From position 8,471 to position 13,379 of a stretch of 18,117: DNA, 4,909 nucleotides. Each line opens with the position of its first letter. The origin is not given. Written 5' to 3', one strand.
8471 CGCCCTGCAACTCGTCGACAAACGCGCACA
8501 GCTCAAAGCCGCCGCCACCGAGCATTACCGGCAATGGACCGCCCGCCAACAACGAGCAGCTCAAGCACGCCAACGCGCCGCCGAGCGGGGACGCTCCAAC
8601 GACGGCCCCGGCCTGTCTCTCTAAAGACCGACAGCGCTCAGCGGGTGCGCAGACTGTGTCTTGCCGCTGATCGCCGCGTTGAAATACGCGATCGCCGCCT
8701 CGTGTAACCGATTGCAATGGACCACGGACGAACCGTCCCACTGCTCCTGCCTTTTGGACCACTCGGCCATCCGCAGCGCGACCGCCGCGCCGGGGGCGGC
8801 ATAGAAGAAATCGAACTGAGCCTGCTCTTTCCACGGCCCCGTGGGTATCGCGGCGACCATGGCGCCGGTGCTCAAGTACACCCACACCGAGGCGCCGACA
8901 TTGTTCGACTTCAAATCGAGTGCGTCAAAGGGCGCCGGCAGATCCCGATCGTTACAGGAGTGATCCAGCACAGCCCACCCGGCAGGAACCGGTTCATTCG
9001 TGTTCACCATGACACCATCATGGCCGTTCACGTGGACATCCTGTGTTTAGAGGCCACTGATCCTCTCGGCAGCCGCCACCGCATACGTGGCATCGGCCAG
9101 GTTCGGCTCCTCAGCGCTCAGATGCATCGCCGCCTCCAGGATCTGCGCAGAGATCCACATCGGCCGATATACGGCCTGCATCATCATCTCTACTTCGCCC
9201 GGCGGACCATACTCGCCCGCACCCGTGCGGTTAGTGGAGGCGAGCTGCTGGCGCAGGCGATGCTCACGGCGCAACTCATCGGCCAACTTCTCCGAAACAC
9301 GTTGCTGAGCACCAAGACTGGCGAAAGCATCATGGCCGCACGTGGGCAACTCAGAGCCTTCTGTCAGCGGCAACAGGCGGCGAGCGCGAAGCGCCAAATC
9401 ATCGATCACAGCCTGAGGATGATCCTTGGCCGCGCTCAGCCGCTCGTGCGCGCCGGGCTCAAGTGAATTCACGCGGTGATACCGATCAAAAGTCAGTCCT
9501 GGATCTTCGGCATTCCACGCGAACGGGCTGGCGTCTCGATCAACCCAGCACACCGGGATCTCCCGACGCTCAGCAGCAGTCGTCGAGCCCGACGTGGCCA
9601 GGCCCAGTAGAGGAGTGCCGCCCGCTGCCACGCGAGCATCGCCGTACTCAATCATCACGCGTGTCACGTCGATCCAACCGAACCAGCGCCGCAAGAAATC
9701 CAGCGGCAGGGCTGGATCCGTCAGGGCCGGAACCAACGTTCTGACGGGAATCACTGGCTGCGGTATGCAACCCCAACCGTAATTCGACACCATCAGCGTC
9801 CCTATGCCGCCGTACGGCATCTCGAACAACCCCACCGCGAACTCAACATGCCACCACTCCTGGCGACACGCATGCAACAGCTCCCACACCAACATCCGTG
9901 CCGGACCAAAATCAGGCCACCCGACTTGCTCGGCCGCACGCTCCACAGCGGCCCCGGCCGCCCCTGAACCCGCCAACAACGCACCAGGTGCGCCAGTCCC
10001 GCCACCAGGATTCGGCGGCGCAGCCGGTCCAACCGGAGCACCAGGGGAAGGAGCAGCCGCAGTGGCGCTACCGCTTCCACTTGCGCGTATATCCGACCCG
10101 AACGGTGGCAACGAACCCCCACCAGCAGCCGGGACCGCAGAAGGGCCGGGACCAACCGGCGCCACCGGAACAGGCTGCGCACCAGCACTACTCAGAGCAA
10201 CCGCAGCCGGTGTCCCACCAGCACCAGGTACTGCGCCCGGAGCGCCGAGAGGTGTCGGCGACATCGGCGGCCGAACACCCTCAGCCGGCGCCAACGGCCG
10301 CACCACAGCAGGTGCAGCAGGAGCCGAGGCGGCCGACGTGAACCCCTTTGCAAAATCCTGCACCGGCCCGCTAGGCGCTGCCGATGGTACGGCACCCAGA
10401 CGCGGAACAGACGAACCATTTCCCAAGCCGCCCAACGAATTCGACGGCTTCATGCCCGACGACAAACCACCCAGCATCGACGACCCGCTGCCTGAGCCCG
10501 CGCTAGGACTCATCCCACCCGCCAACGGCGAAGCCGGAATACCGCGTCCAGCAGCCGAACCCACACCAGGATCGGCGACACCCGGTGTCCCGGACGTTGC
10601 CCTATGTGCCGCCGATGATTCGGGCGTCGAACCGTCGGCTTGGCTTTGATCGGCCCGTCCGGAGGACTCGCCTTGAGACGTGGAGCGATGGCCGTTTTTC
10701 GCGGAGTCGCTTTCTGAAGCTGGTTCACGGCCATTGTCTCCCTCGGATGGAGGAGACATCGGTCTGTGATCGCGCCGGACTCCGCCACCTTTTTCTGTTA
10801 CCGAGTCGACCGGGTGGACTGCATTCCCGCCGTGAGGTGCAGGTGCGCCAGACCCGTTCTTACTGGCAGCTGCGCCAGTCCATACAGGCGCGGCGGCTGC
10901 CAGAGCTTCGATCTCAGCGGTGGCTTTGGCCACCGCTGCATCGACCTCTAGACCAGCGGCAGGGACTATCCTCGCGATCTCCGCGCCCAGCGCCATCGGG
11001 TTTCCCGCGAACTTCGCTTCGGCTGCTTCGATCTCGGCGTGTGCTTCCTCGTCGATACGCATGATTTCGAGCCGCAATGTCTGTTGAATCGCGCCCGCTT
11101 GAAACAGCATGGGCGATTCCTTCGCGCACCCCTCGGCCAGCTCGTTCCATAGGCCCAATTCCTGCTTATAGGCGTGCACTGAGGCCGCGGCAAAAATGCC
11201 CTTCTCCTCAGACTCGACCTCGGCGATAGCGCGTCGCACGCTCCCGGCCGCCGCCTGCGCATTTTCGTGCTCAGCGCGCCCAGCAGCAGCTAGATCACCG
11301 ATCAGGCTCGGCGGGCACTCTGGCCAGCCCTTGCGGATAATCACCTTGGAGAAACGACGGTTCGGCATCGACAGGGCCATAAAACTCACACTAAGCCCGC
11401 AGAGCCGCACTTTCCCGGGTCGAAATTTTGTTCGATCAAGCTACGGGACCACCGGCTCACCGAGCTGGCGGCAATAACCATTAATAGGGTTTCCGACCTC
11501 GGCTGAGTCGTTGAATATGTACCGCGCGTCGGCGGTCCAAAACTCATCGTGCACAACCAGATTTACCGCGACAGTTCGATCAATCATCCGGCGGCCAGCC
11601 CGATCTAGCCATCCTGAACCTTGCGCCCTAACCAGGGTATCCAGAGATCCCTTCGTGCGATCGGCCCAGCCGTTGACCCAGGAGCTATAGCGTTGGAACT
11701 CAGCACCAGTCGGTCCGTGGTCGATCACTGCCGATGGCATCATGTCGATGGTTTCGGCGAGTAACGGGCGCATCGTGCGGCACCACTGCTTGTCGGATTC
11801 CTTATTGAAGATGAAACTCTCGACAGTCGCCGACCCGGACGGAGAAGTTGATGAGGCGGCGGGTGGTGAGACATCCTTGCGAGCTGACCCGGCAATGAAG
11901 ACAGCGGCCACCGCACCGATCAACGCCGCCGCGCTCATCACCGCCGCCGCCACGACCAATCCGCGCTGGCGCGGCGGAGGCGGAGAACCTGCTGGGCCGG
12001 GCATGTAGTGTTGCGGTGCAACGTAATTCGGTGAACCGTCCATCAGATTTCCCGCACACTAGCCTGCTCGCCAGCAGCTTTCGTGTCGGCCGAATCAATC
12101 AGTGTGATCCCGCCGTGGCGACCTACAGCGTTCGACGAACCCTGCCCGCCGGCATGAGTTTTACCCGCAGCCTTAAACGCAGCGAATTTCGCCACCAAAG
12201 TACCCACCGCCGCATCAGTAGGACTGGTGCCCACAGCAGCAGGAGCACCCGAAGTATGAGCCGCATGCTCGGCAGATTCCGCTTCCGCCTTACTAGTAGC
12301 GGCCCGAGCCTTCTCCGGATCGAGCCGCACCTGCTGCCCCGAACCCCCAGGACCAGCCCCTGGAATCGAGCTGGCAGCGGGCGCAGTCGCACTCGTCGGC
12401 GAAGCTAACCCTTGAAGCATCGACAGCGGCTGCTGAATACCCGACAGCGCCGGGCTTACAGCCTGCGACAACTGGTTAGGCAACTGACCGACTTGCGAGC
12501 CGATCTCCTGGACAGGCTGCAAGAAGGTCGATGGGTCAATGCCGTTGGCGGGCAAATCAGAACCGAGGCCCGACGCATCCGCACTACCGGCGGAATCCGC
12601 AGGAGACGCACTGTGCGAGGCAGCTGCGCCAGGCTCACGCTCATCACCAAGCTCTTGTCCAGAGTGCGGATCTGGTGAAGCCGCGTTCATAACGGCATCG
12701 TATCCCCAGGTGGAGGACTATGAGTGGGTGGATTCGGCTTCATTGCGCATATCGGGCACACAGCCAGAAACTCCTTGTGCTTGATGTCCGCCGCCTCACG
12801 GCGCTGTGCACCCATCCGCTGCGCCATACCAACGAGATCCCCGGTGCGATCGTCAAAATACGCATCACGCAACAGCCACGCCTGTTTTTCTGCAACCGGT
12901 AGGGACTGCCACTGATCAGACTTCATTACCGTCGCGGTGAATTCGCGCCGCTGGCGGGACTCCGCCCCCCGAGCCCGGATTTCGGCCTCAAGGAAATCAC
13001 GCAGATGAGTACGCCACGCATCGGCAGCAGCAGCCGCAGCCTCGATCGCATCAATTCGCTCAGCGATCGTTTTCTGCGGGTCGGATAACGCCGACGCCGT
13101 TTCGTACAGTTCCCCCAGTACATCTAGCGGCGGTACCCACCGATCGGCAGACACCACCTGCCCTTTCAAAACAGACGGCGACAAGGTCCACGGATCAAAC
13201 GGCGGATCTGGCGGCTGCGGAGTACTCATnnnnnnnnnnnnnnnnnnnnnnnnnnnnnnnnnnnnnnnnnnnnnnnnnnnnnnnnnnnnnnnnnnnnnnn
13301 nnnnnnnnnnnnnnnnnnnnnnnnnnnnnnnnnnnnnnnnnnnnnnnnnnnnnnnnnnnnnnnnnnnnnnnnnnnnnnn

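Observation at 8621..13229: Five-gene coupled operon of unknown proteins next to the relaxase, including a three-part effector-like protein plus a small partner ORF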

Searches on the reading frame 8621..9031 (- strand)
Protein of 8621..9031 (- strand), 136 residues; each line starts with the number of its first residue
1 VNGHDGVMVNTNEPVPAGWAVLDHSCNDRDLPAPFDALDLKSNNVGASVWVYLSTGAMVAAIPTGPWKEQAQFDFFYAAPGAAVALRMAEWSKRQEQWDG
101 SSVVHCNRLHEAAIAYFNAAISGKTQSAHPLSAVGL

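Call 4: search_protein_families(library=pfam, proteins=[window:8621-9031:-], max_evalue=1)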
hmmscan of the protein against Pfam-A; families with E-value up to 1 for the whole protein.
window:8621-9031:- (136 aa): 0 families

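Call 5: search_protein_families(library=ncbifam, proteins=[window:8621-9031:-], max_evalue=1)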
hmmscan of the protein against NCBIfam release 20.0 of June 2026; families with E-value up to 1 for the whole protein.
window:8621-9031:- (136 aa): 0 families

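Call 11: search_solved_structures(query=window:8621-9031:-, max_evalue=10)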
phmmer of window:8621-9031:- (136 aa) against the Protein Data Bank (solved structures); distinct sequences matched with E-value up to 10: 0.

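Call 12: search_protein_families(library=phrogs, proteins=[window:8621-9031:-], max_evalue=1)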
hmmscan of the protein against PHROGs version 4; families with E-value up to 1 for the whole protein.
window:8621-9031:- (136 aa): 0 families

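Call 36: search_dna_similar(query=window:8621-9031:-, collection=plasmids, mode=protein, max_evalue=0.01, max_rows=40)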
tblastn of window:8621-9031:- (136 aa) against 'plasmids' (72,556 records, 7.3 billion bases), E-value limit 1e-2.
Records with a match: 7; places in all: 7; records where one place covers at least 80% of the query: 5.
Best place of each record, by identity: 90-95% 2; 60-80% 3; <60% 2.
By first word of the organism name: Mycobacteroides 4; Mycolicibacterium 2; Mycobacterium 1.
By predicted mobility (MOB-suite, as given by PLSDB): non-mobilizable 6; mobilizable 1.
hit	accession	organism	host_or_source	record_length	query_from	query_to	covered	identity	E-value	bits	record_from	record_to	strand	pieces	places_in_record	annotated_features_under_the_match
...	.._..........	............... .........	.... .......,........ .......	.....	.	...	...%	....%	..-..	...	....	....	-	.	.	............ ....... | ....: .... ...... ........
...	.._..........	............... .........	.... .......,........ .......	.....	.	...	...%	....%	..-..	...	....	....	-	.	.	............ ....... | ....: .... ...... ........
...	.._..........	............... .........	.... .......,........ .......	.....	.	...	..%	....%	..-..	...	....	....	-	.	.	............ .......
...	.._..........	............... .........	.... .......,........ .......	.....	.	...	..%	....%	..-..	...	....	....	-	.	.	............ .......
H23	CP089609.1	Mycolicibacterium fortuitum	Homo sapiens,bacterial isolate,foreskin ...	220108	16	118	76%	61.2%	1e-35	135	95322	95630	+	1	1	hypothetical protein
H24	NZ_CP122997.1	Mycolicibacterium aubagnense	wall sediment of Poderosa mine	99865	16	123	79%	56.5%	8e-34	130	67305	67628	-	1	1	hypothetical protein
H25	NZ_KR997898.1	Mycobacterium avium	-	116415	7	125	88%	44.5%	2e-28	115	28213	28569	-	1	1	hypothetical protein (x2)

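Call 38: get_annotated_region(hit=H21, flank=8000)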
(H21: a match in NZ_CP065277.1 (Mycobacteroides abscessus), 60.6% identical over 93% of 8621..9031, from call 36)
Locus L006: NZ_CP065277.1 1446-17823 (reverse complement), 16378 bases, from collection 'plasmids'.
description: Mycobacteroides abscessus subsp. abscessus strain GD54 plasmid pGD54, complete sequence
organism: Mycobacteroides abscessus (NCBI taxid 1185650)
taxonomy: Bacteria; Actinomycetota; Actinomycetes; Mycobacteriales; Mycobacteriaceae; Mycobacteroides; Mycobacteroides abscessus
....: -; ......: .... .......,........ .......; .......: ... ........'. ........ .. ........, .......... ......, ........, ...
typing (MOB-suite, as given by PLSDB): non-mobilizable
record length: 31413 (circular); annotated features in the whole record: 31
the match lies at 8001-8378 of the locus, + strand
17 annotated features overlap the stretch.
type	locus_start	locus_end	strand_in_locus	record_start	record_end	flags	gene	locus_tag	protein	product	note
CDS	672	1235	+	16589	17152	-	-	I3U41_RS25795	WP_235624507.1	hypothetical protein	-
CDS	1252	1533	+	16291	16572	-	-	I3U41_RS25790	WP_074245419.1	DUF6247 family protein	-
CDS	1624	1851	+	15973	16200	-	-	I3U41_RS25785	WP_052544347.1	hypothetical protein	-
CDS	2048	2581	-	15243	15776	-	-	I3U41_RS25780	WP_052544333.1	hypothetical protein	-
CDS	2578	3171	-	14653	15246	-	-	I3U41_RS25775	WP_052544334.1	recombinase family protein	GO:0006310 - DNA recombination [Evidence IEA]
CDS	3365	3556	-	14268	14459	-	-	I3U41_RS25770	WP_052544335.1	hypothetical protein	-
CDS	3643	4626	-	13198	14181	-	-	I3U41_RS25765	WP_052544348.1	hypothetical protein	-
CDS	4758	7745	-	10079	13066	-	-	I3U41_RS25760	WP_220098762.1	glycoside hydrolase family 19 protein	GO:0016998 - cell wall macromolecule catabolic process [Evidence IEA]; GO:0006032 - chitin catabolic process [Evidence ...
CDS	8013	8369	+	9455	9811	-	-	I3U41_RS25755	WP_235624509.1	hypothetical protein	-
CDS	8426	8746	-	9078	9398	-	-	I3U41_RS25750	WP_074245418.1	DUF6247 family protein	-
CDS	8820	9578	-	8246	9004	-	-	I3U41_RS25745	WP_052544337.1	hypothetical protein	-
CDS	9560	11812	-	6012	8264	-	-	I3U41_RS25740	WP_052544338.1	hypothetical protein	-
CDS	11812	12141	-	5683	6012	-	-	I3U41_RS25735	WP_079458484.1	hypothetical protein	-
CDS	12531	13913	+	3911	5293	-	-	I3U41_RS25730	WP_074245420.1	ATP-binding protein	-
CDS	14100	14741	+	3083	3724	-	-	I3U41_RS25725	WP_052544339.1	ParA family protein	-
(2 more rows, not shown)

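Call 39: get_annotated_region(hit=H25, flank=8000)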
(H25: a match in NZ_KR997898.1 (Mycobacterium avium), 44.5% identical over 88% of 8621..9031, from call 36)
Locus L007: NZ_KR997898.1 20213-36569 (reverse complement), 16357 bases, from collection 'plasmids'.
description: Mycobacterium avium subsp. hominissuis strain 88Br plasmid pMA100, complete sequence
organism: Mycobacterium avium (NCBI taxid 439334)
taxonomy: Bacteria; Actinomycetota; Actinomycetes; Mycobacteriales; Mycobacteriaceae; Mycobacterium; Mycobacterium avium
host: -; source: -; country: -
typing (MOB-suite, as given by PLSDB): mobilizable; replicon rep_cluster_519; relaxase MOBF
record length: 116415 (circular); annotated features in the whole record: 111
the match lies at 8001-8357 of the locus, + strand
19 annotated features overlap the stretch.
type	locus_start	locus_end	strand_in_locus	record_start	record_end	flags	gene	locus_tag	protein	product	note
CDS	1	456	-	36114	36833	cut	-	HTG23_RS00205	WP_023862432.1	hypothetical protein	-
CDS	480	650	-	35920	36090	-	-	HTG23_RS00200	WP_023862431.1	hypothetical protein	-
CDS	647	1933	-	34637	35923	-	-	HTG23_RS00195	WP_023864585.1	toprim domain-containing protein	-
CDS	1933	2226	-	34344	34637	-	-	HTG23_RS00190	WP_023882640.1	hypothetical protein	-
CDS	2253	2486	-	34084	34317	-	nrdH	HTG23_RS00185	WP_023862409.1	glutaredoxin-like protein NrdH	-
CDS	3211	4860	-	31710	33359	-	-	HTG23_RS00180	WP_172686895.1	ParB N-terminal domain-containing protein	-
CDS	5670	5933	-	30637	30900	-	-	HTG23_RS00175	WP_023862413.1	type II toxin-antitoxin system RelE/ParE family toxin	GO:0030541 - plasmid partitioning [Evidence IEA]; GO:0051290 - protein heterotetramerization [Evidence IEA]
CDS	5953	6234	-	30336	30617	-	-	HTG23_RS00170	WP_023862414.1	type II toxin-antitoxin system Phd/YefM family antitoxin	GO:0045927 - positive regulation of growth [Evidence IEA]; GO:0006355 - regulation of DNA-templated transcription ...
CDS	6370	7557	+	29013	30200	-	-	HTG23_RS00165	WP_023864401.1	helix-turn-helix transcriptional regulator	-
CDS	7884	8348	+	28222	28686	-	-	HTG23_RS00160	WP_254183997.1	hypothetical protein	-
CDS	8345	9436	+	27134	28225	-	-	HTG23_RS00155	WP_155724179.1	hypothetical protein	-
CDS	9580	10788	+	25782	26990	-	-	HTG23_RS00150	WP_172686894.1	hypothetical protein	-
CDS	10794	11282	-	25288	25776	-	-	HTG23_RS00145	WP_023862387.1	hypothetical protein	-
CDS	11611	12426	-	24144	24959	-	-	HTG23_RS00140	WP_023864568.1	ParA family protein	-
CDS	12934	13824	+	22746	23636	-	-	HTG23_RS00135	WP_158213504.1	DUF2637 domain-containing protein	-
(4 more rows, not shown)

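Call 40: get_annotated_region(hit=H24, flank=8000)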
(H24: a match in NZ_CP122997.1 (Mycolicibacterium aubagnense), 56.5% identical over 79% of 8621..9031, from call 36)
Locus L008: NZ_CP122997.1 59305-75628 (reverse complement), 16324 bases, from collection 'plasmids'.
description: Mycolicibacterium aubagnense strain HPB1.1 plasmid unnamed5
organism: Mycolicibacterium aubagnense (NCBI taxid 319707)
taxonomy: Bacteria; Actinomycetota; Actinomycetes; Mycobacteriales; Mycobacteriaceae; Mycolicibacterium; Mycolicibacterium aubagnense
host: -; source: wall sediment of Poderosa mine; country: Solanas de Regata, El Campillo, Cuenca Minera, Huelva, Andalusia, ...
typing (MOB-suite, as given by PLSDB): non-mobilizable
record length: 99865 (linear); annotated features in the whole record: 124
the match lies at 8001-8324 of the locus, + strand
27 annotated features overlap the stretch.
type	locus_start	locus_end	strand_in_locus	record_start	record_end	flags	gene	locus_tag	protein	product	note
CDS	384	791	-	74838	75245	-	-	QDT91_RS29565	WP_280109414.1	hypothetical protein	-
CDS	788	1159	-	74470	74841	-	-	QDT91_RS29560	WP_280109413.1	hypothetical protein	-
CDS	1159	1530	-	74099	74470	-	-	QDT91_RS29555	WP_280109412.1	hypothetical protein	-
CDS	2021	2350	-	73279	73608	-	-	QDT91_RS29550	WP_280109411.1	hypothetical protein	-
CDS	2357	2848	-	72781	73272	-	-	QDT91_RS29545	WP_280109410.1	helix-turn-helix transcriptional regulator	-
CDS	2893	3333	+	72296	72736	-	-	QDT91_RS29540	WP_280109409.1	hypothetical protein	-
CDS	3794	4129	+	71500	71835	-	-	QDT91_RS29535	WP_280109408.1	hypothetical protein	-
CDS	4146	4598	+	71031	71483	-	-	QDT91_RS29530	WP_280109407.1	hypothetical protein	-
CDS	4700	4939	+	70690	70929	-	-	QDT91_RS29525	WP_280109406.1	hypothetical protein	-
CDS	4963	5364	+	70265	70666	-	-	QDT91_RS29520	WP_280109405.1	hypothetical protein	-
CDS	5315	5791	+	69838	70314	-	-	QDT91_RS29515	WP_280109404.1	hypothetical protein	-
CDS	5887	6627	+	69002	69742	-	-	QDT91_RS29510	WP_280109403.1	hypothetical protein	-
CDS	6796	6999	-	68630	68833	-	-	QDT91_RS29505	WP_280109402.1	hypothetical protein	-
CDS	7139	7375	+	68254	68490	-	-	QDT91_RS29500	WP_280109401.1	hypothetical protein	-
CDS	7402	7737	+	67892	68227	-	-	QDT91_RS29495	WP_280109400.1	hypothetical protein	-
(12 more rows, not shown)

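Call 74: search_solved_structures(query=A6, max_evalue=10)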
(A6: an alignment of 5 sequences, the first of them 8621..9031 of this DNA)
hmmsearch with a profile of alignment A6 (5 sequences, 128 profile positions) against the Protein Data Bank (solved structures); distinct sequences matched with E-value up to 10: 0.

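Call 86: search_protein_families(library=pfam, proteins=[L006:8013-8369:+, L007:7884-8348:+, L008:7980-8405:+], max_evalue=1)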
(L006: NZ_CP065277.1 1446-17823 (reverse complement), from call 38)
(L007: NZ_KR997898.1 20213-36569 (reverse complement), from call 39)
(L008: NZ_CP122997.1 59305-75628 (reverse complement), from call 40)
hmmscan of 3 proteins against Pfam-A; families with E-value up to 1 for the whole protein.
L006:8013-8369:+ (118 aa): 0 families

L007:7884-8348:+ (154 aa): 0 families

L008:7980-8405:+ (141 aa): 0 families

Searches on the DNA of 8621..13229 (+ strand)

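Call 6: search_dna_similar(query=window:8621-13229:+, collection=plasmids, mode=near, max_rows=30)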
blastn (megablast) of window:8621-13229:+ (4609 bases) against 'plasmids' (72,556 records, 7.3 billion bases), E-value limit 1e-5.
Records with a match: 2; places in all: 2; records where one place covers at least 80% of the query: 2.
Best place of each record, by identity: 90-95% 2.
By first word of the organism name: Mycobacteroides 2.
By predicted mobility (MOB-suite, as given by PLSDB): non-mobilizable 2.
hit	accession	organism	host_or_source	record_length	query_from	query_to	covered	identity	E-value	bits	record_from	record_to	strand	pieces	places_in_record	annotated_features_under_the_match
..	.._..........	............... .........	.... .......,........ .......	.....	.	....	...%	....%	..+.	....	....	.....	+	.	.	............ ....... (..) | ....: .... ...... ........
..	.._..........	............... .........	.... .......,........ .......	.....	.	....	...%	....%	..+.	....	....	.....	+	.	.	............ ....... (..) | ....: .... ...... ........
